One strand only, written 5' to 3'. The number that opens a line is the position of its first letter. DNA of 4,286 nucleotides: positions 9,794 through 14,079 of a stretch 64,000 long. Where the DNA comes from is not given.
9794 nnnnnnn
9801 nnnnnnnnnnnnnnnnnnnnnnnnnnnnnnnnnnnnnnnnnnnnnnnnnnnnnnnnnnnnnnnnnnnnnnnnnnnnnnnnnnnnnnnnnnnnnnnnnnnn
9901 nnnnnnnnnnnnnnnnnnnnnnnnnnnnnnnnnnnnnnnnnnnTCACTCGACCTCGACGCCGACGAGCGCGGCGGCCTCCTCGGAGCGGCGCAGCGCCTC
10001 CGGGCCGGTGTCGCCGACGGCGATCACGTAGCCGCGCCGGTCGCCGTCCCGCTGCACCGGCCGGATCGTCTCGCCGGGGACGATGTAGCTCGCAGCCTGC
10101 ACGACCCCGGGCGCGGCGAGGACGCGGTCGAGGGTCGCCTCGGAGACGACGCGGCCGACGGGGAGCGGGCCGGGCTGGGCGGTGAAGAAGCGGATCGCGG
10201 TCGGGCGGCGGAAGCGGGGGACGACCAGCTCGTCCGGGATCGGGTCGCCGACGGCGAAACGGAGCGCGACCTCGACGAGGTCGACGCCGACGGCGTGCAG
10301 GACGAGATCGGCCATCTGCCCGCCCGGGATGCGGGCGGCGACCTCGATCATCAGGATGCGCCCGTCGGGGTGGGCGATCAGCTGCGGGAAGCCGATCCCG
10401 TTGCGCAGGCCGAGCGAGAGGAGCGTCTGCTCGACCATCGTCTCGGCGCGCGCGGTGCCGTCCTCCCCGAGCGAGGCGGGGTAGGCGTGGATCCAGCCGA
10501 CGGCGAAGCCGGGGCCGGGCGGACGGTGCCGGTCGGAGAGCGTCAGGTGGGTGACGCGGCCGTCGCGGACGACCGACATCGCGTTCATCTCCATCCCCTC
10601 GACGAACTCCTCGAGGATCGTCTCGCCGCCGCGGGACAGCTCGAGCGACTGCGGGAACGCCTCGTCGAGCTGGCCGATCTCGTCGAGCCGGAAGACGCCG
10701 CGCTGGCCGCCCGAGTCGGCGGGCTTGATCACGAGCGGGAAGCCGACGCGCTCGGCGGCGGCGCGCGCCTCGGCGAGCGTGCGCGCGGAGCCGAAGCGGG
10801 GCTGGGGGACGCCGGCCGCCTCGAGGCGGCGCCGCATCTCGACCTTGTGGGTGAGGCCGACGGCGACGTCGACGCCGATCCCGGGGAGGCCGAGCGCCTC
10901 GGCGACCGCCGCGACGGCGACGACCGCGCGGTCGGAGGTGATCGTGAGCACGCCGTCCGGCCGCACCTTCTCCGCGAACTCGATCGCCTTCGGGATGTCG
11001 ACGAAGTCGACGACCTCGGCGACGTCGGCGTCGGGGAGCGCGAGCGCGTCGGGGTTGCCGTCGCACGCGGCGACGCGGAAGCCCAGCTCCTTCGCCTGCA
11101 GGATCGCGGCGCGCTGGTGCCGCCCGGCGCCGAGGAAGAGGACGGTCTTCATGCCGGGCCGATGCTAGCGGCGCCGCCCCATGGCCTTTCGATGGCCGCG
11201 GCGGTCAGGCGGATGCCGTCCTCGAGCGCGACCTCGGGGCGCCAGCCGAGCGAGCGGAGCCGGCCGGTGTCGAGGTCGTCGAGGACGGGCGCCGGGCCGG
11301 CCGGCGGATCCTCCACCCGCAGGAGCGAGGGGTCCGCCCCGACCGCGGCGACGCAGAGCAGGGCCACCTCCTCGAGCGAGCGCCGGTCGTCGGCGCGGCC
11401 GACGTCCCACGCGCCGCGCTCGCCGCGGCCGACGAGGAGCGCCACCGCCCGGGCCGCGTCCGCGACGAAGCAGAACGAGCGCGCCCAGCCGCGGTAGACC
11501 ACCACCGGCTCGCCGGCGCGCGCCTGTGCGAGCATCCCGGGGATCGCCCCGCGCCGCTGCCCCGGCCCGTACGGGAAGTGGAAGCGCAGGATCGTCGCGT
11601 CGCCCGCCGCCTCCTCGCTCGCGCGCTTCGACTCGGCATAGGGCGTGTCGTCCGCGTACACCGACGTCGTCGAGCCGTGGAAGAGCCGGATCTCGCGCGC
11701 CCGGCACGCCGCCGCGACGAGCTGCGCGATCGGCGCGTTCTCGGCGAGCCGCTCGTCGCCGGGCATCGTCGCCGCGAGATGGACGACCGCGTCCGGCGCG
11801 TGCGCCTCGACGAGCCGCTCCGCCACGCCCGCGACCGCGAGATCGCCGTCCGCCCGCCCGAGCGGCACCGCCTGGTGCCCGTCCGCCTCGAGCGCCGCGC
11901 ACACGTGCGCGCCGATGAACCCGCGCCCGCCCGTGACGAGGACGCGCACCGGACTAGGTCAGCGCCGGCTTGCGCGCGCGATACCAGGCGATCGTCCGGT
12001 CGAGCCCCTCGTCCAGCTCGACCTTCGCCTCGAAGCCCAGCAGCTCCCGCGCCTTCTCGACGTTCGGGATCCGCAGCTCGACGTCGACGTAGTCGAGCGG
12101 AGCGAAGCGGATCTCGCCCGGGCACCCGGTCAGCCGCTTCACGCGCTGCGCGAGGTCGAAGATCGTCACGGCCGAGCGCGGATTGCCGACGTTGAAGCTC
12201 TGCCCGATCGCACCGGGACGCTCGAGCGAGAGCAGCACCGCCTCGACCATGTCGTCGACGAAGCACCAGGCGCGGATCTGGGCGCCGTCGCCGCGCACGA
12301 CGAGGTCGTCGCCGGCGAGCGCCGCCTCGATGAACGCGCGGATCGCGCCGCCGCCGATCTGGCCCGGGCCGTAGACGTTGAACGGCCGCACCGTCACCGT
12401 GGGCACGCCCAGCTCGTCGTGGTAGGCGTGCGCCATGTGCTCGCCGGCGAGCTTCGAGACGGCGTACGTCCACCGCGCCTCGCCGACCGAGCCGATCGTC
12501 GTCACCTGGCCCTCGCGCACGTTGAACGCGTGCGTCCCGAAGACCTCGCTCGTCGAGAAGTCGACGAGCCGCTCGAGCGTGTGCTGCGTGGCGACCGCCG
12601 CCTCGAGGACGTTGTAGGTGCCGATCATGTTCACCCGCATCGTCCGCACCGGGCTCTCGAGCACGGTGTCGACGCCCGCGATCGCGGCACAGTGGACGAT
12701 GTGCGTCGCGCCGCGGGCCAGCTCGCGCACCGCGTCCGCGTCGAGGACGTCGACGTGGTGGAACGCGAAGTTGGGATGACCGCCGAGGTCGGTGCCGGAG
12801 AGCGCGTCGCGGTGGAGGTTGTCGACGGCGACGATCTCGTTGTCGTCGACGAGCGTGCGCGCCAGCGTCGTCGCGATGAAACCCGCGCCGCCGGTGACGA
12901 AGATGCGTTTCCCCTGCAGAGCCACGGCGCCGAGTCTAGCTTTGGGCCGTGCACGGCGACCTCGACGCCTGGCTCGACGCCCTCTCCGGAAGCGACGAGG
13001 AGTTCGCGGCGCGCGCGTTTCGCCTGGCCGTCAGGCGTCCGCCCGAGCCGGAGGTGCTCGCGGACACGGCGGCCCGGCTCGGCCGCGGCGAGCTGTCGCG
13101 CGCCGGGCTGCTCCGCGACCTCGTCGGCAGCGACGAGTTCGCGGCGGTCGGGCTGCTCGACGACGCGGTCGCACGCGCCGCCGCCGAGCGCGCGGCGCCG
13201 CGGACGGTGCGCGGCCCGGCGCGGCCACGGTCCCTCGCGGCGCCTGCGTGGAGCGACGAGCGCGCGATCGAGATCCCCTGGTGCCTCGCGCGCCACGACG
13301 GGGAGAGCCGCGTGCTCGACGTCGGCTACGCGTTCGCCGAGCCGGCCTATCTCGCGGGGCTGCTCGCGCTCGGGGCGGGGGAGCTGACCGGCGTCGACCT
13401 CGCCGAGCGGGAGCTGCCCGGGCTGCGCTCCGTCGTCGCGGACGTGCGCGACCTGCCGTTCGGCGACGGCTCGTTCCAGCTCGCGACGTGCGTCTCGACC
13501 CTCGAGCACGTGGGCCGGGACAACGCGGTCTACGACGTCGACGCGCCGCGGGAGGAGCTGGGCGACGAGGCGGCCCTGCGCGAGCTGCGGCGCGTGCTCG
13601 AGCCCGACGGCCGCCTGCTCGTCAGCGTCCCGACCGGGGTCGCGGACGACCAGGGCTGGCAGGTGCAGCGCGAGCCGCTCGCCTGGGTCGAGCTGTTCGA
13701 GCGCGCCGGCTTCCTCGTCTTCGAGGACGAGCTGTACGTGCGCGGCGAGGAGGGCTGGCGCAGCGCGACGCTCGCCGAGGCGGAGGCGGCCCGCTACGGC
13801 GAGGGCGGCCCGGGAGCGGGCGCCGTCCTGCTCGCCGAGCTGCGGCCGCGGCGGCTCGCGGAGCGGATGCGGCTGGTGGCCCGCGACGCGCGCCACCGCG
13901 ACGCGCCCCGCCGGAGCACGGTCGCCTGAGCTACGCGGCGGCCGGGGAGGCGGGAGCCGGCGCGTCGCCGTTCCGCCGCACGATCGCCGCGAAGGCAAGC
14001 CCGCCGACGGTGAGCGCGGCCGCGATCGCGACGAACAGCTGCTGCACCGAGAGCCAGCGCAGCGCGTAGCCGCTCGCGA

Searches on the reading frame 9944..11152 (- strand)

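Call 74: search_protein_families(library=pfam, max_evalue=0.00001, proteins=[window:9944-11152:-])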
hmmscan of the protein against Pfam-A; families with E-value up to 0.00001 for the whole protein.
window:9944-11152:- (402 aa): 5 families
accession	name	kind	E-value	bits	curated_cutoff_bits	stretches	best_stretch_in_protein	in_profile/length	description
PF18603.7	LAL_C2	-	1.2e-14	54.7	29.4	1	331-402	6-78/78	L-amino acid ligase C-terminal domain 2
PF02786.22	CPSase_L_D2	-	7.3e-12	45.7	19.8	1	103-306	2-209/211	Carbamoyl-phosphate synthase L chain, ATP binding domain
PF13535.11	ATP-grasp_4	-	2.3e-07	31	27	1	137-279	2-156/160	ATP-grasp domain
PF02655.19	ATP-grasp_3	-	9.2e-07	29.5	23.2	1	102-277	3-159/160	ATP-grasp domain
PF02222.28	ATP-grasp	-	1.3e-06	28.6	27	1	109-274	2-162/179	ATP-grasp domain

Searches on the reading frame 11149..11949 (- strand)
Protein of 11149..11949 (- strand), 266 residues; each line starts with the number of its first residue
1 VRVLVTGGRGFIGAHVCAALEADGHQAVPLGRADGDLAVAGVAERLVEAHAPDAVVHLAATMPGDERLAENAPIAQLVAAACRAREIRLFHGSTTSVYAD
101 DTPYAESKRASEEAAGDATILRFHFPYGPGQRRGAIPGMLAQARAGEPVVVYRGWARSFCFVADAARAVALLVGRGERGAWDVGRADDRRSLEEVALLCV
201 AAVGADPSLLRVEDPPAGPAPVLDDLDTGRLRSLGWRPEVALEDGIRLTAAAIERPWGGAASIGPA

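Call 74: search_protein_families(library=pfam, max_evalue=0.00001, proteins=[window:11149-11949:-])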
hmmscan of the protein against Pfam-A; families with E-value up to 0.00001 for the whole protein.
window:11149-11949:- (266 aa): 3 families
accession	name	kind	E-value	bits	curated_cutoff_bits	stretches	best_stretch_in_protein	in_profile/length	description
PF01370.27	Epimerase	-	8.7e-25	88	20.9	1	3-178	1-230/240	NAD dependent epimerase/dehydratase family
PF04321.23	RmlD_sub_bind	-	7.4e-14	51.9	27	1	1-108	1-117/287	RmlD substrate binding domain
PF16363.11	GDP_Man_Dehyd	-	2.4e-08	34.2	27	0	4-33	1-30/332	GDP-mannose 4,6 dehydratase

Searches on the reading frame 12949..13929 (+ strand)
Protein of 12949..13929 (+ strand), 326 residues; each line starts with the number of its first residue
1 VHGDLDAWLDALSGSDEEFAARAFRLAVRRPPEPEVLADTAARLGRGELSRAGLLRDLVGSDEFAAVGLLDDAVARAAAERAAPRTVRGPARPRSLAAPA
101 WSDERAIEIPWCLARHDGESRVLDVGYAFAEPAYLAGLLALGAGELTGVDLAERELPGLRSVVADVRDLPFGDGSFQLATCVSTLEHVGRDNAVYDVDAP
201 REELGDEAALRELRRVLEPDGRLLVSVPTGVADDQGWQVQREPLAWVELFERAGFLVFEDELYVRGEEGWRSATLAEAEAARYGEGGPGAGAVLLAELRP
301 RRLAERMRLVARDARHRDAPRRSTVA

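Call 28: search_protein_families(library=pfam, max_evalue=0.000001, proteins=[window:12949-13929:+])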
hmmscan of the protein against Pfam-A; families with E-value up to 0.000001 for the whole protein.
window:12949-13929:+ (326 aa): 2 families
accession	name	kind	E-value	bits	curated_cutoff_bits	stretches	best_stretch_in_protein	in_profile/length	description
PF08241.18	Methyltransf_11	-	4.8e-10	40.4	21.2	1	137-225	13-95/95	Methyltransferase domain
PF13489.12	Methyltransf_23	-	6.6e-07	29.6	27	0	113-250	17-145/164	Methyltransferase domain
